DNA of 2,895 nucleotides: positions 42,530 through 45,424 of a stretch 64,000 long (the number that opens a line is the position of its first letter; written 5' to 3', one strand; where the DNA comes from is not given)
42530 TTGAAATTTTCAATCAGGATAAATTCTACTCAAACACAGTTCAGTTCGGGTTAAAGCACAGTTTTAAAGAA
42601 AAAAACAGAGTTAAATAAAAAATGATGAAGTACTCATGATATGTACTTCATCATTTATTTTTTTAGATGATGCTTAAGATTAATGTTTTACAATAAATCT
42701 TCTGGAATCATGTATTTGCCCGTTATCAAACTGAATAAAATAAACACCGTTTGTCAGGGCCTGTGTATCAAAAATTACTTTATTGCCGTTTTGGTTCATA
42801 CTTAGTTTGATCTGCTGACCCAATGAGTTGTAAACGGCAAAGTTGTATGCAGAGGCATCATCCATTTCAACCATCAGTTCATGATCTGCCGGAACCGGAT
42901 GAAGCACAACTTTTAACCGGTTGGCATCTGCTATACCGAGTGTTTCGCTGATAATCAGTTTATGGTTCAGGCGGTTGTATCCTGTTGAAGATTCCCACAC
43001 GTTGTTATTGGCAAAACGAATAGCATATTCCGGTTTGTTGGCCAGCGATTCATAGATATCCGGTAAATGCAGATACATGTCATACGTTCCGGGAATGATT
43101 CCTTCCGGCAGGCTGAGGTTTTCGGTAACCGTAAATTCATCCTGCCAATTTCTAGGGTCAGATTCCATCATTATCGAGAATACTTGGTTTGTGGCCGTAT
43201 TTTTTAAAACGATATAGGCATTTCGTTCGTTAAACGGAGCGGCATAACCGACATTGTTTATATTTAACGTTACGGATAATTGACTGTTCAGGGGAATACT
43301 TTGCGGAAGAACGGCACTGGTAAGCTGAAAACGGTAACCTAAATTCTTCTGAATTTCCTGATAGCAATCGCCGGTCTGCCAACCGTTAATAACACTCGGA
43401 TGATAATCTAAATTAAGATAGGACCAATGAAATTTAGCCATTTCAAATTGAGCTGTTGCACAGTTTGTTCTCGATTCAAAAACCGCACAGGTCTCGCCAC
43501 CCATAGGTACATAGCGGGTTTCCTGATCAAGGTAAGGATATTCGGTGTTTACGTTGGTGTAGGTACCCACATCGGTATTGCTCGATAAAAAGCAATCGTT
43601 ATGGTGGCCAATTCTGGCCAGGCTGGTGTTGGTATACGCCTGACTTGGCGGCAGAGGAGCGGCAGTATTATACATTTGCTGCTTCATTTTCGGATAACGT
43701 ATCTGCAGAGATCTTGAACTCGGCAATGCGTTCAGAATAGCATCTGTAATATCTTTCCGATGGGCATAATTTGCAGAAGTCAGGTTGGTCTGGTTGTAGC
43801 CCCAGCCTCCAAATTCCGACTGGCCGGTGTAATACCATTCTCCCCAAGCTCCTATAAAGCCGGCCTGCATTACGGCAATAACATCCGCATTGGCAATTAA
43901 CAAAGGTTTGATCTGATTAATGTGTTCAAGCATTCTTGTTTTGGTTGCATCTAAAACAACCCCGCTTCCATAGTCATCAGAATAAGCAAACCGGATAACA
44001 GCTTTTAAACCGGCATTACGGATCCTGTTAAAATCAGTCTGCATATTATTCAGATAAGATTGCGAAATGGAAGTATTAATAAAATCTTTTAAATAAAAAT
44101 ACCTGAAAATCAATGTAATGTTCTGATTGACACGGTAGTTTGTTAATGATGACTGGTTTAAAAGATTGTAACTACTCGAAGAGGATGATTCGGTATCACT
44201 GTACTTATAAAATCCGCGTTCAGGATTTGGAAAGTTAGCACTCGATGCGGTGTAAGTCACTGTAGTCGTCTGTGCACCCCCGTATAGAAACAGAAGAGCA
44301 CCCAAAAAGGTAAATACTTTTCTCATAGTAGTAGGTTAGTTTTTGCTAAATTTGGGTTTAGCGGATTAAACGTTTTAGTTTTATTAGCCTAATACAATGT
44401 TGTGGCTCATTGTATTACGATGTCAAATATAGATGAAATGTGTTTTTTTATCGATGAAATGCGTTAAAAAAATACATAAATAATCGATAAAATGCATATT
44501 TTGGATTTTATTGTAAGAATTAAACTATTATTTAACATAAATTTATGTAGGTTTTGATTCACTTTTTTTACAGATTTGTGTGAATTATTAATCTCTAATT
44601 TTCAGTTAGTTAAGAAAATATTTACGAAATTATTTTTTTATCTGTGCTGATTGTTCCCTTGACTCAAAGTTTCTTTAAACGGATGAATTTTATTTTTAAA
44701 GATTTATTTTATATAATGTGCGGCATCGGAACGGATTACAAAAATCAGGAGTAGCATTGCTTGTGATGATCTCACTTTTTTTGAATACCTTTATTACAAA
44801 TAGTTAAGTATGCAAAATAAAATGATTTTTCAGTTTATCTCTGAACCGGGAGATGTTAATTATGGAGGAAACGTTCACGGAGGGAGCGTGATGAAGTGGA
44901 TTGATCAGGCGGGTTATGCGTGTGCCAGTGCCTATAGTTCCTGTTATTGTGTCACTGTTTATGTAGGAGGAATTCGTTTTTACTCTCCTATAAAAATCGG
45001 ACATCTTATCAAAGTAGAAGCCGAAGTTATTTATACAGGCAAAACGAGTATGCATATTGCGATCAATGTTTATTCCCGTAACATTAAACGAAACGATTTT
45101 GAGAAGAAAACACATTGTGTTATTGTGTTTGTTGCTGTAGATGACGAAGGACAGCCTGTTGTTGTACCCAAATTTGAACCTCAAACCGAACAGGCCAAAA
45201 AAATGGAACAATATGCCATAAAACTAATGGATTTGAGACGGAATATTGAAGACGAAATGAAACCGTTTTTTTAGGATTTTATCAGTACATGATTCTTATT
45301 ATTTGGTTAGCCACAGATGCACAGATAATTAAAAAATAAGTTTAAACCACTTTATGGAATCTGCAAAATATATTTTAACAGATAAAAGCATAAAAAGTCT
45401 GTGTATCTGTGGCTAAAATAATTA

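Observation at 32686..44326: Pel / galactosaminogalactan-like exopolysaccharide locus with a non-canonical gene set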

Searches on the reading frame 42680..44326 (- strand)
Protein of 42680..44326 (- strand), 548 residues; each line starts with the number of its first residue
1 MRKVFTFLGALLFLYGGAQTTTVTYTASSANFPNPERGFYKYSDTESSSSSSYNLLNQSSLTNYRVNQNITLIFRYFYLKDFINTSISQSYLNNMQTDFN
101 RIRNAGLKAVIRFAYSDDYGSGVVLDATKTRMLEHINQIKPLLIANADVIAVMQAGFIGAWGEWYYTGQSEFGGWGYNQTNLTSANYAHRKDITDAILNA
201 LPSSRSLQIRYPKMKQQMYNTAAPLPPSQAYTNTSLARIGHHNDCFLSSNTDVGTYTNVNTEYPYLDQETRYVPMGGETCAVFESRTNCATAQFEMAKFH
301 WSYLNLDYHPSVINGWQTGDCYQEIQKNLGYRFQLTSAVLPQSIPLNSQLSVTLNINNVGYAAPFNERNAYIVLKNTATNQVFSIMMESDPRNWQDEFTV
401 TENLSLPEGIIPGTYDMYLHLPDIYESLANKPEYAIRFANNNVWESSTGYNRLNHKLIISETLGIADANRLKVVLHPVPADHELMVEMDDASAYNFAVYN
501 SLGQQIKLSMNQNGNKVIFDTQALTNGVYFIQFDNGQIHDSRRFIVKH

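Call 3: search_protein_families(library=pfam, proteins=[window:42680-44326:-], max_evalue=0.01)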
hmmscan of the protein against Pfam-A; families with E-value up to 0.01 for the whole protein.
window:42680-44326:- (548 aa): 3 families
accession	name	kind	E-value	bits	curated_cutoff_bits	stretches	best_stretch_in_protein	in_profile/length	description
PF16116.10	DUF4832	-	4.8e-65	219.8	29.2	1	238-440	1-216/216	Domain of unknown function (DUF4832)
PF16173.10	DUF4874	-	2.5e-46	157.6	30.1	1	34-214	1-159/159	Domain of unknown function (DUF4874)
PF18962.6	Por_Secre_tail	-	4.7e-09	36.8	27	1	476-546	2-75/75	Secretion system C-terminal sorting domain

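Call 4: search_protein_families(library=ncbifam, proteins=[window:42680-44326:-], max_evalue=0.01)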
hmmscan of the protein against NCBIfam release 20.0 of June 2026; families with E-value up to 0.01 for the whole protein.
window:42680-44326:- (548 aa): 2 families
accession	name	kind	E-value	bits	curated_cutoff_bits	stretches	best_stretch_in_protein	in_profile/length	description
TIGR04183.1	Por_Secre_tail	domain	2.1e-09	37.2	23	1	477-547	3-72/72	T9SS type A sorting domain-containing protein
NF038113.1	T9SSA_dep_M36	equivalog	9e-05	20.8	885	1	462-547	782-869/869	T9SS-dependent M36 family metallopeptidase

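Call 43: search_solved_structures(query=window:42680-44326:-, max_evalue=1, show_alignments=1)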
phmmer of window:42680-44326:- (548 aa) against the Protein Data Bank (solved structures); distinct sequences matched with E-value up to 1: 2.
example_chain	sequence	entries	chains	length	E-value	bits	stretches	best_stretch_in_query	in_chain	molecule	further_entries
8glj_D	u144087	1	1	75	2.5e-05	26.4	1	475-545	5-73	Por secretion system C-terminal sorting domain-containing protein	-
7zm7_X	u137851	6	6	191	0.031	16.1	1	93-202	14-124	NADH-ubiquinone oxidoreductase-like protein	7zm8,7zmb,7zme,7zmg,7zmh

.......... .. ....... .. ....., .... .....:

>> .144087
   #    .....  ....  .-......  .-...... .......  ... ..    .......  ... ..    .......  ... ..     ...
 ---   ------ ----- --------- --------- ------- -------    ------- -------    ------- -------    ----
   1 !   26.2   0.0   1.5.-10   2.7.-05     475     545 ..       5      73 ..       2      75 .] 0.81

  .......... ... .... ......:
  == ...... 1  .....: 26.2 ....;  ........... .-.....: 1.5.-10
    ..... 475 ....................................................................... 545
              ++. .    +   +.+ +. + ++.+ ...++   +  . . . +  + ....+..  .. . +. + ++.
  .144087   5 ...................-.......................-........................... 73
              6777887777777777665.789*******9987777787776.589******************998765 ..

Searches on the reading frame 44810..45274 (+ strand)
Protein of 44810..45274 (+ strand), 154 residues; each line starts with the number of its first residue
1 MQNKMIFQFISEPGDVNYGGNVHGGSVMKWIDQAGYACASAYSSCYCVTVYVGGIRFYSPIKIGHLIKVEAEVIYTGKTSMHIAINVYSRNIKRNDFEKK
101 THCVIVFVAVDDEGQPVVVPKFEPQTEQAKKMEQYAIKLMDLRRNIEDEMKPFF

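Call 41: search_protein_families(library=pfam, proteins=[window:44810-45274:+], max_evalue=0.001)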
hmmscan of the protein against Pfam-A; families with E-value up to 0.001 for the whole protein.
window:44810-45274:+ (154 aa): 1 family
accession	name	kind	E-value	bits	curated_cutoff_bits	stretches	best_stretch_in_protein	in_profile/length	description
PF03061.28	4HBT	-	8.7e-17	61.7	20.6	1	19-91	1-74/79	Thioesterase superfamily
